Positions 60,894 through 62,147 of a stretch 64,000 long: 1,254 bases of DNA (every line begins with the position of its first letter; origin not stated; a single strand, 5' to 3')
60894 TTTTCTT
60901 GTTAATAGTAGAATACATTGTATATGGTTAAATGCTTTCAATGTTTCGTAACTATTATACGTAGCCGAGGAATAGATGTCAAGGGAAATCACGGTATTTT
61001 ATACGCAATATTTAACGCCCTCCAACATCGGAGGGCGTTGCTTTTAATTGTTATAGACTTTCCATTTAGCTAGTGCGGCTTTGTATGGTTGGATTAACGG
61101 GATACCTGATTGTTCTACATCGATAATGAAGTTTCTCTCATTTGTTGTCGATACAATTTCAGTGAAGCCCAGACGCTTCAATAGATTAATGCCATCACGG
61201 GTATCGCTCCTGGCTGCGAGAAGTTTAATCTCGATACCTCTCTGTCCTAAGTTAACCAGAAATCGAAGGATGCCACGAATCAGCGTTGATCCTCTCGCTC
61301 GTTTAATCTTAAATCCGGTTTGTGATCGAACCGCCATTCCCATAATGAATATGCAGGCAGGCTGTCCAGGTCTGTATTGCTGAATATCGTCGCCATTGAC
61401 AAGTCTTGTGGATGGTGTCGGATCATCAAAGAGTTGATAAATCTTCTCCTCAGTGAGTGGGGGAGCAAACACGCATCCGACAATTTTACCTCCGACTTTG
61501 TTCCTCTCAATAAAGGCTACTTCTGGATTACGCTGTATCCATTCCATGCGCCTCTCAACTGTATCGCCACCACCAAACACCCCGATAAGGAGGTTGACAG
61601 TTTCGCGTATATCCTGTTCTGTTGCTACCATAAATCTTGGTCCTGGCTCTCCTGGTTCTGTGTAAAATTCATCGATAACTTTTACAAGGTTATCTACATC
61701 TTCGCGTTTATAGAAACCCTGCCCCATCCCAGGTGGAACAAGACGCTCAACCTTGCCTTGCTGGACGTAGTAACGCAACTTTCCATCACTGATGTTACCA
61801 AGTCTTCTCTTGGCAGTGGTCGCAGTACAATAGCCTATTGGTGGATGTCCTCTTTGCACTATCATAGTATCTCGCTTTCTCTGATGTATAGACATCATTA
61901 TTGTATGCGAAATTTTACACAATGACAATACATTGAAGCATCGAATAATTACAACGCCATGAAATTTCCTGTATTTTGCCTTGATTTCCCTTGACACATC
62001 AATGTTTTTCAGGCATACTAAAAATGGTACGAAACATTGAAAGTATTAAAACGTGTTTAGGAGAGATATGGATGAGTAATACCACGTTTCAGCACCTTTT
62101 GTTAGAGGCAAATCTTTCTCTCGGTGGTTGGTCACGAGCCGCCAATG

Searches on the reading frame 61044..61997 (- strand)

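Call 9: search_protein_families(library=pfam, proteins=[window:61044-61997:-], max_evalue=0.001)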
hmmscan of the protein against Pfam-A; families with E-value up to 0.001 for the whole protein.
window:61044-61997:- (317 aa): 0 families

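Call 41: search_protein_families(library=phrogs, proteins=[window:61044-61997:-], max_evalue=0.001)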
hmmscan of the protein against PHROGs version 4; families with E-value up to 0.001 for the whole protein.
window:61044-61997:- (317 aa): 0 families

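Call 61: search_protein_families(library=pfam, proteins=[window:61044-61997:-], max_evalue=0.01)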
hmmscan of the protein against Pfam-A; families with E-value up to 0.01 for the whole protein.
window:61044-61997:- (317 aa): 1 family
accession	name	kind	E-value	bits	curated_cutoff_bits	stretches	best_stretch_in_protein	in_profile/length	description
PF13411.12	MerR_1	-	0.0022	18.5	21.6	1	69-107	12-49/69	MerR HTH family regulatory protein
